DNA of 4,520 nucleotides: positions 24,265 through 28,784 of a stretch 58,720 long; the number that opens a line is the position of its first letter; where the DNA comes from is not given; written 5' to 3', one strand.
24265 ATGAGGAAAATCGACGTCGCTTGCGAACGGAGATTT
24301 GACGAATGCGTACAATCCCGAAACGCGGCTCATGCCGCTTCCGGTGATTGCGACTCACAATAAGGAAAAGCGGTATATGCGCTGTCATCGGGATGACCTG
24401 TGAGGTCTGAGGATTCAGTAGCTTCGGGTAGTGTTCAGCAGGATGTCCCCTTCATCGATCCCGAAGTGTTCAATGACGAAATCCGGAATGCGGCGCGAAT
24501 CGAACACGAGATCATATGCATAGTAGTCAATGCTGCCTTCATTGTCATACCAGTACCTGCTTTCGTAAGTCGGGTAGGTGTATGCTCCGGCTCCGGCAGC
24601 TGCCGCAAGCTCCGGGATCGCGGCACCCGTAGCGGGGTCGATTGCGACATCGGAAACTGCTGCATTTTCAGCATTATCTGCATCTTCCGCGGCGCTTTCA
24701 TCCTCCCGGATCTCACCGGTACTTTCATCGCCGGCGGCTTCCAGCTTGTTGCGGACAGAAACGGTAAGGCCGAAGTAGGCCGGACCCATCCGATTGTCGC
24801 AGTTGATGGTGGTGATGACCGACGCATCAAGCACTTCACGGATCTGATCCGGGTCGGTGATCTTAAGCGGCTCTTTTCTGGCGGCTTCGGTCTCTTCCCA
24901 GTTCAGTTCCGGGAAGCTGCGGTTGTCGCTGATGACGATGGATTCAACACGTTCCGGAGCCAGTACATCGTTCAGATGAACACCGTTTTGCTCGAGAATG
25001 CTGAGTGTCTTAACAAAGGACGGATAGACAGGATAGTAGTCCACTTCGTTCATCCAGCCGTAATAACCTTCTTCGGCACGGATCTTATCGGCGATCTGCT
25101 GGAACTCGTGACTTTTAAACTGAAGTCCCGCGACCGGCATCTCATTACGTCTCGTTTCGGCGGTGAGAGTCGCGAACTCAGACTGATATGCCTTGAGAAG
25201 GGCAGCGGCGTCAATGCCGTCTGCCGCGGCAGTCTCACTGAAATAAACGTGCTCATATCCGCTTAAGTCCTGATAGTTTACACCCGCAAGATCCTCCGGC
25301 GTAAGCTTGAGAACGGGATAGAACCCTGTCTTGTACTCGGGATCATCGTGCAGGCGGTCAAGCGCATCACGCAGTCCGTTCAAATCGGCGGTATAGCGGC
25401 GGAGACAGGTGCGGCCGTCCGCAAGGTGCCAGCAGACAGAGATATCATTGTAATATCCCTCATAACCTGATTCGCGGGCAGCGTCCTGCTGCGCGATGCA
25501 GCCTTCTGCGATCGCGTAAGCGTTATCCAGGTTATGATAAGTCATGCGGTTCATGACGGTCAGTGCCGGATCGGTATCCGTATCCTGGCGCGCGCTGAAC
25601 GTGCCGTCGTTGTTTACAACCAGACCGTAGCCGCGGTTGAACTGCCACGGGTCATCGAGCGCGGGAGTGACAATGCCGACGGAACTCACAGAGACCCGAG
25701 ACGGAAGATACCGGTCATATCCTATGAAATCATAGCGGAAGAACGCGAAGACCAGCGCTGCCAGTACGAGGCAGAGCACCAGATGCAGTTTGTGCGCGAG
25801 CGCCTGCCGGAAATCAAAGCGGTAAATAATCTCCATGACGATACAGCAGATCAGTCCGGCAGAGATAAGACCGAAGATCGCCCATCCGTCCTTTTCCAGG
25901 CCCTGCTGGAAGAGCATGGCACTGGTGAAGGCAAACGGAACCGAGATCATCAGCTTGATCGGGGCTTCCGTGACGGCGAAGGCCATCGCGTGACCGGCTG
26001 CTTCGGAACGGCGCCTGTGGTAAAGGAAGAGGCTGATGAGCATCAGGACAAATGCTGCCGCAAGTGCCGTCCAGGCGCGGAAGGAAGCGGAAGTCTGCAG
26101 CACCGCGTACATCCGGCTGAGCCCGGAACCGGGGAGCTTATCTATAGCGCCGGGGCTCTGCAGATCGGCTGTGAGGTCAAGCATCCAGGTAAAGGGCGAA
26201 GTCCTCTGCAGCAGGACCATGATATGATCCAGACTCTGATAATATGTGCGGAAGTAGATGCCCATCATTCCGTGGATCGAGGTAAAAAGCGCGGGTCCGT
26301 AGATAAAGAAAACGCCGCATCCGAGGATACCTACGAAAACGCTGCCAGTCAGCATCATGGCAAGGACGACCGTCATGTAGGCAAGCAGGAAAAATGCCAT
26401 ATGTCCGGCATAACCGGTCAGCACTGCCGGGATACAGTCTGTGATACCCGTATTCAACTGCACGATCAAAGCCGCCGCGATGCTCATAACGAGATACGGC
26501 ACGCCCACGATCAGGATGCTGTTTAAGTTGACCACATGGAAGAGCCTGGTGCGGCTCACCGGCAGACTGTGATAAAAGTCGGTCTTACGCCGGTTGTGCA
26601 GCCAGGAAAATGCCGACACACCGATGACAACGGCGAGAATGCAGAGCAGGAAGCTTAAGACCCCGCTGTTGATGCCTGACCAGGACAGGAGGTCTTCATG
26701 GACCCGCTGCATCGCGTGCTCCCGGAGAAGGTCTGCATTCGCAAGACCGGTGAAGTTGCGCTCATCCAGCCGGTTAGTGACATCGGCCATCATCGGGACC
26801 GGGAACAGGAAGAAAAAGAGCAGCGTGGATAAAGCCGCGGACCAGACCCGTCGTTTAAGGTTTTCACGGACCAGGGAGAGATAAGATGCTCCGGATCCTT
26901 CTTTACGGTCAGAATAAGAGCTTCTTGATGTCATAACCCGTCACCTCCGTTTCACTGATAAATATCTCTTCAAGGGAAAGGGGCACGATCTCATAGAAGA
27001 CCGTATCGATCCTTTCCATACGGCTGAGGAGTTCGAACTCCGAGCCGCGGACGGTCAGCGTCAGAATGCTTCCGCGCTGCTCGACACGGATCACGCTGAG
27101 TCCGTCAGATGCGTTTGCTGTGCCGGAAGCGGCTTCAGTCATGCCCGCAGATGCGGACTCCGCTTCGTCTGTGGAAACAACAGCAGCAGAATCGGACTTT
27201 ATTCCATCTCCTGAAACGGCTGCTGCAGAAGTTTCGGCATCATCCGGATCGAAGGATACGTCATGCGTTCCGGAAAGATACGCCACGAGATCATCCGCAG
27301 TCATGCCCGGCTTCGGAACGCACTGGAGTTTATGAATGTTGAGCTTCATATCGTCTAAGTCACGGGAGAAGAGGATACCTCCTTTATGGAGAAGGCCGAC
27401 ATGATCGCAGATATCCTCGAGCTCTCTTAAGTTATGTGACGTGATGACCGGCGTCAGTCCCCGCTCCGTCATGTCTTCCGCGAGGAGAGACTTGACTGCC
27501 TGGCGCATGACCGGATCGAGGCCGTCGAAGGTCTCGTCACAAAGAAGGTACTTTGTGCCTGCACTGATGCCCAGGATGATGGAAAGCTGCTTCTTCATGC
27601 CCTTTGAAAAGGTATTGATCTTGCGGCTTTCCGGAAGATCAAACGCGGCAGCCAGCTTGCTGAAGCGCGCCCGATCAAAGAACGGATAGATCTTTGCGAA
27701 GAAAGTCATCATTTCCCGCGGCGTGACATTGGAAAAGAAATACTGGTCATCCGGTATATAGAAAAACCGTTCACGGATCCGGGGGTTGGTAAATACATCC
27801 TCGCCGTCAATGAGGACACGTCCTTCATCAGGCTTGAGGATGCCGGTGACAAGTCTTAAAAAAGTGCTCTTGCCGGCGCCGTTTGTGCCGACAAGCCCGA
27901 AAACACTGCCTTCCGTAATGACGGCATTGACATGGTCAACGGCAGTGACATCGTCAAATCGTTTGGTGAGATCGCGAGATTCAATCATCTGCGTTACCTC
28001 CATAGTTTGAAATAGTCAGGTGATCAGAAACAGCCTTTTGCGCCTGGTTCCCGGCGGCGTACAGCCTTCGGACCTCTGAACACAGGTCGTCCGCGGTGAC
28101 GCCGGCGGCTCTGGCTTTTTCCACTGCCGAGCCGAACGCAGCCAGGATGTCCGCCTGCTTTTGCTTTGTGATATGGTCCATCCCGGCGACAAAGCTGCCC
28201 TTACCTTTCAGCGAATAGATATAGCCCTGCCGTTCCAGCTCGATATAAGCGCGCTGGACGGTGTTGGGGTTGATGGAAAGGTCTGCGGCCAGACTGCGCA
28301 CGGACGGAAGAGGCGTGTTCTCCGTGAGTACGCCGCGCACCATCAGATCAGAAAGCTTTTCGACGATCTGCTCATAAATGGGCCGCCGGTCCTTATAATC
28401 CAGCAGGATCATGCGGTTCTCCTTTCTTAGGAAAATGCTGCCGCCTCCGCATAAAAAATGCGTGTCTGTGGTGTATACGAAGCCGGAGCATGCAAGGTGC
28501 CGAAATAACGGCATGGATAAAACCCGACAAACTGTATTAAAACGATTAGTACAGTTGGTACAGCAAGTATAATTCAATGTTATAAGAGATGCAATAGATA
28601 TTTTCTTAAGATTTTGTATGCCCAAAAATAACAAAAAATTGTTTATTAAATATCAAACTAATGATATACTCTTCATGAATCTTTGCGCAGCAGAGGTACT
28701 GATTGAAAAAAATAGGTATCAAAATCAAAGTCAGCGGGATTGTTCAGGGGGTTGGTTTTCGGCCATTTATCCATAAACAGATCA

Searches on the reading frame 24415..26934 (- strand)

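Call 33: search_protein_families(library=pfam, proteins=[window:24415-26934:-], max_evalue=0.00001)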
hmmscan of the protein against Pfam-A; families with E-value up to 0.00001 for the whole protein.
window:24415-26934:- (839 aa): 1 family
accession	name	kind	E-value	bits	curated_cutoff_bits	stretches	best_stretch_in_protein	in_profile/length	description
PF20047.4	DUF6449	-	7.6e-38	130.2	23.5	1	502-651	1-152/152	Domain of unknown function (DUF6449)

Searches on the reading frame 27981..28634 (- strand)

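Call 33: search_protein_families(library=pfam, proteins=[window:27981-28634:-], max_evalue=0.00001)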
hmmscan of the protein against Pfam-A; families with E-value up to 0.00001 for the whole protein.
window:27981-28634:- (217 aa): 2 families
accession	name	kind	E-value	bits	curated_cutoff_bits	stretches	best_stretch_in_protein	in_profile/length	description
PF00392.27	GntR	-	1.8e-14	53.6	27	1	87-149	2-64/64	Bacterial regulatory proteins, gntR family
PF13730.12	HTH_36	-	1.6e-06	28.2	25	1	108-139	24-55/55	Helix-turn-helix domain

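Call 72: search_protein_families(library=ncbifam, proteins=[window:27981-28634:-], max_evalue=1e-10)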
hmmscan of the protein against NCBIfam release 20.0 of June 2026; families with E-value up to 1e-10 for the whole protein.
window:27981-28634:- (217 aa): 7 families
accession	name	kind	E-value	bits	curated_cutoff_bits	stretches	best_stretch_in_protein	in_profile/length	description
NF052282.1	PLP_TF_PdxR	equivalog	9.5e-20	71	320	1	85-163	1-77/448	MocR-like pyridoxine biosynthesis transcription factor PdxR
NF047563.1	modulin_PmtR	equivalog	1.3e-19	70.4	200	1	76-188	3-117/125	PSM export ABC transporter transcriptional regulator PmtR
NF053730.1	TransRegRv1152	equivalog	2.6e-16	59.6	170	1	75-184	6-111/120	Rv1152 family transcriptional regulator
NF052281.1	rhizopine_MocR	equivalog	3.5e-15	55.6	650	1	75-162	8-95/479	rhizopine catabolism transcriptional regulator MocR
NF052286.1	ecto_TF_EhuR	exception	1.7e-14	53.2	480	1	83-157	9-83/458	MocR-like ectoine utilization transcription factor EhuR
NF052290.2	MocR_like_YczR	exception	1.3e-13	50.5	487.4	1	81-185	14-119/458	MocR-like transcription factor YczR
NF052285.1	GABA_TF_GabR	exception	1.3e-11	44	600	1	87-162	1-76/456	MocR-like transcriptional regulator GabR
